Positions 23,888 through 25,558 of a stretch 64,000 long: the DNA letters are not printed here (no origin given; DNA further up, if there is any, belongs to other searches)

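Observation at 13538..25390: Teichoic-acid-like phospho-alcohol decoration toolkit with an unusual cytidylyltransferase-reductase fusion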

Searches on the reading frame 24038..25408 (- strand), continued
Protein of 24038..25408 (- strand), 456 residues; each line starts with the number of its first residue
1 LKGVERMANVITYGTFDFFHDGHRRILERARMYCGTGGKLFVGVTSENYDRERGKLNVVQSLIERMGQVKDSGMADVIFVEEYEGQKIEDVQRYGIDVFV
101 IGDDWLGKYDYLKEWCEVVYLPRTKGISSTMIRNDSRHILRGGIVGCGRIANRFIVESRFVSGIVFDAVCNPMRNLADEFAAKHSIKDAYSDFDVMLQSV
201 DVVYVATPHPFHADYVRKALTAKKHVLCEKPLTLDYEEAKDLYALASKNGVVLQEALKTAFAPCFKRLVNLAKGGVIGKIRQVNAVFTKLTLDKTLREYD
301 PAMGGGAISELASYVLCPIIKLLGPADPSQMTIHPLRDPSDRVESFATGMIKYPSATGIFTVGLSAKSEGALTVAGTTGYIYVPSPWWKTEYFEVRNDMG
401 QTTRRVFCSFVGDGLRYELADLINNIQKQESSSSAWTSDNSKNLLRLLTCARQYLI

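Call 17: find_related_loci(query=window:24038-25390:-, collection=genome_contigs, flank=10000)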
Query window:24038-25390:- (450 aa) in genome_contigs; peptide patterns used: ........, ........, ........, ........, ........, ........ (x = any residue, [..] = any of these).
307 stretches matched a pattern; 271 encode a relative of the query (tblastn E <= 1e-3); the best 80 are kept; 80 distinct loci.
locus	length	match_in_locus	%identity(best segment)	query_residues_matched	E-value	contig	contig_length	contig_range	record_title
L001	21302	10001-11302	79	1-434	0e+0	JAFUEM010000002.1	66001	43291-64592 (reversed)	MAG: Kiritimatiellae bacterium isolate RGIG4421 Roe_deer_Omasum-3__c30, whole genome shotgun sequence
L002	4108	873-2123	54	1-421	2e-156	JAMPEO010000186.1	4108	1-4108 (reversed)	MAG: Candidatus Gastranaerophilales bacterium isolate NALB_7823_10 Scaffold_#186__SCF_186___4108_bp, whole genome shotgu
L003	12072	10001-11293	54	1-435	2e-150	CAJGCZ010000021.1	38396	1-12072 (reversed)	MAG: uncultured Akkermansia sp. isolate MAG35 genome assembly, contig: k141_7535580_length_38396_cov_28.4475, whole geno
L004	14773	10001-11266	51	1-426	4e-149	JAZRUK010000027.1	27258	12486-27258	MAG: Candidatus Gastranaerophilaceae bacterium isolate T1900045337_YK20190026.MAGScoT_cleanbin_000001 SGB_6617_k141_8279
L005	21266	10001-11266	52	1-426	5e-148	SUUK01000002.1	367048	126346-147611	MAG: Alphaproteobacteria bacterium isolate SIG44 NODE_34_length_367048_cov_4.628705, whole genome shotgun sequence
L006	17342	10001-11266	51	1-426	5e-147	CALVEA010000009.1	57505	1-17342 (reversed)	MAG: Candidatus Gastranaerophilales bacterium isolate BRZ_CP__bin30 genome assembly, contig: BRZ_CP__NODE_901_length_575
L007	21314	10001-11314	51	4-446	9e-146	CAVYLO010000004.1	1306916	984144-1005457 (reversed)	MAG: uncultured Actinomycetota bacterium isolate MFD01275.bin.2.8 genome assembly, contig: contig_2832, whole genome sho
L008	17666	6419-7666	54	1-420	6e-146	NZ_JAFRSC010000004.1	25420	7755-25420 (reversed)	MAG: Methanobrevibacter sp. isolate RGIG2750 Goat_Omasum-5__c85, whole genome shotgun sequence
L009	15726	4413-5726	51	4-446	2e-145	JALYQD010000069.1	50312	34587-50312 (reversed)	MAG: Actinomycetota bacterium isolate MDV bin54 SD1454-56_k127_258631, whole genome shotgun sequence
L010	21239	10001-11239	53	1-417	4e-145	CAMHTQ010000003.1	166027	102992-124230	MAG: uncultured Alphaproteobacteria bacterium isolate SRR11784296_bin.8_metaWRAP_v1.3_MAG genome assembly, contig: ERZ12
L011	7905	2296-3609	51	4-446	4e-145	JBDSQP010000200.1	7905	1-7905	MAG: Aeromicrobium sp. isolate cluster1_bin.490 k127_14651849, whole genome shotgun sequence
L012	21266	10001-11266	50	1-426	1e-144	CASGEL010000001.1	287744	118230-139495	uncultured bacterium isolate A94_L1_369369_idba_bin.43 genome assembly, contig: A94_L1_369369_idba_bin.43.fa_scaffold_4,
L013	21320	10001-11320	52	2-446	1e-144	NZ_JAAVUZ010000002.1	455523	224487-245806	Glaciihabitans sp. dw_435 2, whole genome shotgun sequence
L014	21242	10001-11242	53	1-420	2e-144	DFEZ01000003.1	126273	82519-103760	MAG TPA_asm: Bacillales bacterium UBA3789 UBA3789_contig_8279, whole genome shotgun sequence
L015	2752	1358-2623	51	1-426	2e-152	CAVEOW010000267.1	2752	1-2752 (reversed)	bacterium isolate G02616-L1_cleanbin_000029 genome assembly, contig: Spades_G02616-L1_contig_12908, whole genome shotgun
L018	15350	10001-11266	51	1-426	3e-144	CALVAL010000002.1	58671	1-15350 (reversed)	MAG: Candidatus Gastranaerophilales bacterium isolate BRZ_CP__bin4 genome assembly, contig: BRZ_CP__NODE_870_length_5867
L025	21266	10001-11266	50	1-426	1e-142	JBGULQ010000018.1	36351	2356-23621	MAG: Alphaproteobacteria bacterium isolate ruminal_MAG_253 ruminal_MAG_253_contig_0018, whole genome shotgun sequence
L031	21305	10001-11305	52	1-433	2e-142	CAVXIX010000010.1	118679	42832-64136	MAG: uncultured Actinomycetota bacterium isolate MFD09212.bin.2.114 genome assembly, contig: contig_36177, whole genome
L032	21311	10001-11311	51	1-442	2e-142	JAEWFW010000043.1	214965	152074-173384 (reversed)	MAG: Bacillota bacterium isolate OH_PBlB_198 k127_1264516, whole genome shotgun sequence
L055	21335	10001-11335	49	1-440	1e-138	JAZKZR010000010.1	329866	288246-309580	MAG: Candidatus Enterousia sp. isolate T1900045086_TC20190080.MAGScoT_cleanbin_000026 SGB_4685_k141_2971495, whole genom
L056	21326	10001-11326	51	3-450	5e-139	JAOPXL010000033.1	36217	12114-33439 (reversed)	MAG: Aeromicrobium sp. isolate RYN_200 scaffold_5605831, whole genome shotgun sequence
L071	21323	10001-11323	50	1-446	1e-137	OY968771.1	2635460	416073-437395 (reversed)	MAG: uncultured Actinomycetota bacterium isolate MFD01275.bin.c.4 genome assembly, chromosome: 1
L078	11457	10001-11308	49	3-446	2e-136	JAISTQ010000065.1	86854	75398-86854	MAG: Propionibacteriaceae bacterium isolate Md513_bin21 k119_399794, whole genome shotgun sequence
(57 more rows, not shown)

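Call 23: search_protein_families(library=pfam, proteins=[L025:7771-9999:+, L031:5580-8339:-, L078:4856-6841:+, L009:989-3679:+, L056:14503-16683:+, L006:6861-7883:+, L055:8217-8834:+, L071:15538-16278:+, L018:8751-9998:+, L032:11310-12059:+], max_evalue=0.001)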
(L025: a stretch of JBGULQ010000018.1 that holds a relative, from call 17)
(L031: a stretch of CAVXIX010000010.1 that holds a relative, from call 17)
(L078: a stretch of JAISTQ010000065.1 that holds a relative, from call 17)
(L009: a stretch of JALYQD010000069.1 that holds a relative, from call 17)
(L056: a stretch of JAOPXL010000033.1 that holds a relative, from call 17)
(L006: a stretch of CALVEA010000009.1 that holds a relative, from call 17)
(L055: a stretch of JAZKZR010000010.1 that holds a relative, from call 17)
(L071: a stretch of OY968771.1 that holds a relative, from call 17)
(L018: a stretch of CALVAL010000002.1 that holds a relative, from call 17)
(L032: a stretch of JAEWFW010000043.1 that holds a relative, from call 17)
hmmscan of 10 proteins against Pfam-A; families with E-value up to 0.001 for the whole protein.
L025:7771-9999:+ (742 aa): 3 families
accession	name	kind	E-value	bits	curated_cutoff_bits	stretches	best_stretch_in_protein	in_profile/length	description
PF04464.20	Glyphos_transf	-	4.8e-71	240.1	22.1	1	370-735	9-366/367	CDP-Glycerol:Poly(glycerophosphate) glycerophosphotransferase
PF00535.33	Glycos_transf_2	-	8.1e-39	133.7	23.3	1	6-136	1-131/168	Glycosyl transferase family 2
PF13641.12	Glyco_tranf_2_3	-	7.9e-06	26.5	27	1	3-94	1-97/230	Glycosyltransferase like family 2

L031:5580-8339:- (919 aa): 1 family
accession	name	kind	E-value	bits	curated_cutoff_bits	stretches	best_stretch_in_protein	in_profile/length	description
PF05649.18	Peptidase_M13_N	-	5e-60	204.4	32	1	17-239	2-232/381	Peptidase family M13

L078:4856-6841:+ (661 aa): 7 families
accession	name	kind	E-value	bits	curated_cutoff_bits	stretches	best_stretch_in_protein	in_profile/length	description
PF00041.27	fn3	-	1.4e-24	86.5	25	2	141-223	2-80/84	Fibronectin type III domain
PF03372.29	Exo_endo_phos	-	1.3e-16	61.5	24.5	1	331-629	1-225/225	Endonuclease/Exonuclease/phosphatase family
PF16656.11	Pur_ac_phosph_N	-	5.9e-08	33.6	30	2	48-131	3-93/93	Purple acid Phosphatase, N-terminal domain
PF10179.15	NDNF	-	2.1e-05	25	27.3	0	176-224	77-123/127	Neuron-derived neurotrophic factor, first Fn(III) domain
PF25059.1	FN3_DSCAM-DSCAML_C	-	0.00014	22.5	39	0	167-223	22-78/89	DSCAM/DSCAML C-terminal Fn3-like domain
PF25814.1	fn3_SORL1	-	0.00019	21.8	27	0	44-110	3-69/90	SORL1-like, fn3 domain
PF09294.16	Interfer-bind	-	0.00037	21.2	21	0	56-125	29-97/104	Interferon-alpha/beta receptor, fibronectin type III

L009:989-3679:+ (896 aa): 2 families
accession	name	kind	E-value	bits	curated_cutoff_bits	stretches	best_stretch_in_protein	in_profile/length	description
PF04954.18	SIP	-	2.3e-36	125.4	26.3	1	762-881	1-119/119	Siderophore-interacting protein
PF08021.17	FAD_binding_9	-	4.9e-31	107.9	23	1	631-755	2-119/120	Siderophore-interacting FAD-binding domain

L056:14503-16683:+ (726 aa): 1 family
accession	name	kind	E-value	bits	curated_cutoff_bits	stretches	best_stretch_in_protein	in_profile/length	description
PF04464.20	Glyphos_transf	-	7.4e-07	28.9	22.1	1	527-636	193-293/367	CDP-Glycerol:Poly(glycerophosphate) glycerophosphotransferase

L006:6861-7883:+ (340 aa): 10 families
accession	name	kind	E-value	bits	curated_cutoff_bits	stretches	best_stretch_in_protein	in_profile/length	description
PF16363.11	GDP_Man_Dehyd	-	5e-62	210.7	27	1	3-317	1-330/332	GDP-mannose 4,6 dehydratase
PF01370.27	Epimerase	-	4.9e-58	196.8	20.9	1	2-256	1-240/240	NAD dependent epimerase/dehydratase family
PF01073.25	3Beta_HSD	-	1.2e-20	74.1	22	1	3-155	1-156/280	3-beta hydroxysteroid dehydrogenase/isomerase family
PF02719.21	Polysacc_synt_2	-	2.9e-19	69.8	20.2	1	2-178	1-174/293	Polysaccharide biosynthesis protein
PF04321.23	RmlD_sub_bind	-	3.9e-14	52.9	27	1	2-159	3-139/287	RmlD substrate binding domain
PF07993.18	NAD_binding_4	-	1.9e-08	34.2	20.1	1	57-181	77-212/258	Male sterility protein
PF05368.20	NmrA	-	1.7e-07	31.6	27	1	2-122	5-108/298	NmrA-like family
PF13460.12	NAD_binding_10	-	2.5e-07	31.2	27.2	1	6-127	1-104/184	NAD(P)H-binding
PF08659.16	KR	-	3.5e-06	27.5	22.6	1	2-130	3-146/180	KR domain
PF00106.31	adh_short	-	4.8e-06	26.6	26.6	1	2-111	3-122/195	short chain dehydrogenase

L055:8217-8834:+ (205 aa): 3 families
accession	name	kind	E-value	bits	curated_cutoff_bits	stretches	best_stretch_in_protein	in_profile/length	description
PF14602.12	Hexapep_2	-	2.2e-11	43.7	27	1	109-144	1-34/34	Hexapeptide repeat of succinyl-transferase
PF00132.30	Hexapep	-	1.2e-10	41.1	27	1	110-144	2-36/36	Bacterial transferase hexapeptide (six repeats)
PF21711.3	DCTN5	-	0.00085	19.5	40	0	104-157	102-151/182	Dynactin subunit 5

L071:15538-16278:+ (246 aa): 2 families
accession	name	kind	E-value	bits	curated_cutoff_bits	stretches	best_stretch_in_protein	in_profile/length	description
PF01128.25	IspD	-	3.5e-37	128.7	27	1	7-236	1-217/221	2-C-methyl-D-erythritol 4-phosphate cytidylyltransferase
PF12804.13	NTP_transf_3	-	6.8e-12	46.3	27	1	10-132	2-122/160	MobA-like NTP transferase domain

L018:8751-9998:+ (415 aa): 2 families
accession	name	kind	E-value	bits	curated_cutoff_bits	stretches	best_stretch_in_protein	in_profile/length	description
PF01943.22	Polysacc_synt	-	1e-59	202.7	28.2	1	9-278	1-272/274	Polysaccharide biosynthesis protein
PF13440.11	Polysacc_synt_3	-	3.1e-06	27.1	23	1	34-316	2-285/293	Polysaccharide biosynthesis protein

L032:11310-12059:+ (249 aa): 1 family
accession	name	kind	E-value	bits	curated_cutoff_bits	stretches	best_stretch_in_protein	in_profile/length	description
PF01066.26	CDP-OH_P_transf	-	3.7e-13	50.6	22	1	70-215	3-136/152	CDP-alcohol phosphatidyltransferase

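Call 37: search_dna_similar(query=window:24038-25390:-, collection=plasmids, mode=protein, max_rows=25)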
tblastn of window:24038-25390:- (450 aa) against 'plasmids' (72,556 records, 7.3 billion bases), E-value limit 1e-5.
Records with a match: 1545; places in all: 2337; records where one place covers at least 80% of the query: 1.
Best place of each record, by identity: <60% 1545.
By first word of the organism name: Rhizobium 279; Ralstonia 137; Agrobacterium 97; Sinorhizobium 93; Bacillus 85; Pantoea 70; Streptomyces 69; Enterobacter 57; Lactiplantibacillus 34; Priestia 25; and 185 more.
By predicted mobility (MOB-suite, as given by PLSDB): non-mobilizable 924; conjugative 400; mobilizable 221.
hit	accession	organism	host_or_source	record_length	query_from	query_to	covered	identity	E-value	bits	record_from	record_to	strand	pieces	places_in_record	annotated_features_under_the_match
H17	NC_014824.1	Ruminococcus albus 7 = DSM 20455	-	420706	4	421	93%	40.6%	6e-92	311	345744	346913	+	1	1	adenylyltransferase/cytidyltransferase family protein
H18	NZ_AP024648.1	Arthrobacter sp. StoSoilB13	-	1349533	115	449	74%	30.6%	3e-23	110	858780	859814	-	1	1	record has no annotation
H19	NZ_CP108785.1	Embleya sp. NBC_00888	-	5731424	116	449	74%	30.2%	7e-26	118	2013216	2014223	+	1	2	none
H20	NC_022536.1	Agrobacterium pusense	-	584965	134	449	70%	30.5%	6e-30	130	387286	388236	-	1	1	Gfo/Idh/MocA family oxidoreductase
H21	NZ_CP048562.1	Agrobacterium fabrum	walnut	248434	134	449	70%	30.5%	1e-29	129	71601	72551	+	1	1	Gfo/Idh/MocA family oxidoreductase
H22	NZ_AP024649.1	Arthrobacter sp. StoSoilB13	-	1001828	106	428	72%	29.8%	6e-22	106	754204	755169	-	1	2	none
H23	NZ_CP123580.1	Paenarthrobacter sp. OM7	mixed culture,soil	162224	134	449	70%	29.2%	2e-28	126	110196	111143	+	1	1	Gfo/Idh/MocA family oxidoreductase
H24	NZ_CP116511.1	Enterococcus gallinarum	Bos taurus,whole organism,fecal sample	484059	135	433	66%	30.7%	2e-25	117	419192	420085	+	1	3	Gfo/Idh/MocA family oxidoreductase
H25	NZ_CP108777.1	Embleya sp. NBC_00896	-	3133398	137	449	70%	29.1%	7e-9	66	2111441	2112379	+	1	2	none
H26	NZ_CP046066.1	Vibrio sp. THAF191d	pure culture,Surface of a polyethylene ...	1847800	122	442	71%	28.1%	4e-23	110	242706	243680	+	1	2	none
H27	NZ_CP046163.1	Vibrio sp. THAF191c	pure culture,Surface of a polyethylene ...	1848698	122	442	71%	28.1%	4e-23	110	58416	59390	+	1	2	none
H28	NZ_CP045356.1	Vibrio sp. THAF64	pure culture,Surface of a sandy ...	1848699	122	442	71%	28.1%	4e-23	110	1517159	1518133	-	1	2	none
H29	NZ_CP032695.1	Rhizobium jaguaris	Calliandra grandiflora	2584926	108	413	68%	29.3%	1e-18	97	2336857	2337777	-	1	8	none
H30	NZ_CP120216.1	Agrobacterium leguminum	-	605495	133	446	70%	28.4%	1e-19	100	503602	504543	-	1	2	Gfo/Idh/MocA family oxidoreductase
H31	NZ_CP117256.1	Rhizobium tumorigenes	Rubus sp.,pure bacterial culture,Aerial ...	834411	106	414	69%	28.8%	1e-16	90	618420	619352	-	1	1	aldo/keto reductase | beta-galactosidase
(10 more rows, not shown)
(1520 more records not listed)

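Call 48: get_annotated_region(hit=H17, flank=10000)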
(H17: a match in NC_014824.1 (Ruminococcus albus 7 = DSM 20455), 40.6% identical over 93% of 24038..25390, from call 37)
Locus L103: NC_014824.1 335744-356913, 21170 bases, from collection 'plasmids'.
description: Ruminococcus albus 7 = DSM 20455 plasmid pRUMAL01, complete sequence
organism: Ruminococcus albus 7 = DSM 20455 (NCBI taxid 697329)
taxonomy: Bacteria; Bacillota; Clostridia; Eubacteriales; Oscillospiraceae; Ruminococcus; Ruminococcus albus; Ruminococcus albus 7 = DSM 20455
host: -; source: -; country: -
typing (MOB-suite, as given by PLSDB): mobilizable; relaxase MOBP
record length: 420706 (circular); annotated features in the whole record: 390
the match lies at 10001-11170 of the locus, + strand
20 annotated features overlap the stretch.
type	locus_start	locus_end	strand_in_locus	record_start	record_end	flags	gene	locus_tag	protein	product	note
CDS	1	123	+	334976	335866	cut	-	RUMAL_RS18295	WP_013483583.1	sugar transferase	GO:0006486 - protein glycosylation [Evidence IEA]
CDS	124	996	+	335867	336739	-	-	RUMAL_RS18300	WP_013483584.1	NAD-dependent epimerase/dehydratase family protein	-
CDS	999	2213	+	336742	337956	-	-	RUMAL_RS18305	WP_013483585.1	glycosyltransferase family 4 protein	-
CDS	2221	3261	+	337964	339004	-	-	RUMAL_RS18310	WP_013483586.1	polysaccharide biosynthesis protein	-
CDS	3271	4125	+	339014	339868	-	-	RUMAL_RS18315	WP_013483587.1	sugar nucleotide-binding protein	-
CDS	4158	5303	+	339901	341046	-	wecB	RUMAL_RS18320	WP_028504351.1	UDP-N-acetylglucosamine 2-epimerase (non-hydrolyzing)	GO:0009103 - lipopolysaccharide biosynthetic process [Evidence IEA]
CDS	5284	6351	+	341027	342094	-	-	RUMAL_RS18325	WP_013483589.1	glycosyltransferase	-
CDS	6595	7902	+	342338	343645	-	-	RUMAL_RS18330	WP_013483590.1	O-antigen polymerase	-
CDS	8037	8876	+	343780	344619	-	-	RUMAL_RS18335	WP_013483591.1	LicD family protein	-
CDS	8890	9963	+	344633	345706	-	-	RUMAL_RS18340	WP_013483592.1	aminotransferase class V-fold PLP-dependent enzyme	-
CDS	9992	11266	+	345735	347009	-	-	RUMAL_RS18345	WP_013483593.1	adenylyltransferase/cytidyltransferase family protein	-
CDS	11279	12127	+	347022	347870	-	-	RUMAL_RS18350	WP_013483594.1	LicD family protein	-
CDS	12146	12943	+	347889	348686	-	-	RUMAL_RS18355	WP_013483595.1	GNAT family N-acetyltransferase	-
CDS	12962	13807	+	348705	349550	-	-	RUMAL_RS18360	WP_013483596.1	LicD family protein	-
CDS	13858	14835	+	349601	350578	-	-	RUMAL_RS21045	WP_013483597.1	glycosyltransferase family 2 protein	-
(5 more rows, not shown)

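Call 54: search_protein_families(library=pfam, alignment_id=A2, max_evalue=0.00001)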
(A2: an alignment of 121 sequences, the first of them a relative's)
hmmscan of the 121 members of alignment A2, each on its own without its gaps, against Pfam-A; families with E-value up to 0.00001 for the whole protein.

A. member 1, L001:8879-9958:+ (360 aa): 4 families
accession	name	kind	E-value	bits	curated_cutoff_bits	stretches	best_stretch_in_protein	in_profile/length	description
PF03275.19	GLF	-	5.5e-73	245.4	26.3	1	132-344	1-203/203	UDP-galactopyranose mutase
PF13450.12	NAD_binding_8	-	1.6e-17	64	21.9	1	7-75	1-68/68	NAD(P)-binding Rossmann-like domain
PF01593.30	Amino_oxidase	-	8.4e-09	35.6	19.8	1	16-105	5-87/443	Flavin containing amine oxidoreductase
PF01266.30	DAO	-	4.1e-07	30.3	27.9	1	5-39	2-37/353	FAD dependent oxidoreductase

B. families by the number of members that match (of 121 scanned): 82 families (the first 25 are shown)
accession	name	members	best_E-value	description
PF04464.20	Glyphos_transf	30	1.5e-96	CDP-Glycerol:Poly(glycerophosphate) glycerophosphotransferase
PF04991.19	LicD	14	5.8e-47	LicD family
PF00535.33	Glycos_transf_2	9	1.7e-40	Glycosyl transferase family 2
PF13641.12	Glyco_tranf_2_3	6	4.6e-16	Glycosyltransferase like family 2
PF12804.13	NTP_transf_3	6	2.2e-15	MobA-like NTP transferase domain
PF01128.25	IspD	5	6.3e-58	2-C-methyl-D-erythritol 4-phosphate cytidylyltransferase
PF10111.15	Glyco_tranf_2_2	4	1e-17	Glycosyltransferase like family 2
PF01066.26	CDP-OH_P_transf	4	6.2e-17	CDP-alcohol phosphatidyltransferase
PF01943.22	Polysacc_synt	3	1e-59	Polysaccharide biosynthesis protein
PF13561.12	adh_short_C2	3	3.3e-43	Enoyl-(Acyl carrier protein) reductase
PF00106.31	adh_short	3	6.7e-41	short chain dehydrogenase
PF04954.18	SIP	3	7.3e-38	Siderophore-interacting protein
PF08021.17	FAD_binding_9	3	4.4e-32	Siderophore-interacting FAD-binding domain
PF00483.29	NTP_transferase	3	2.9e-31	Nucleotidyl transferase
PF05649.18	Peptidase_M13_N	2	2.4e-123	Peptidase family M13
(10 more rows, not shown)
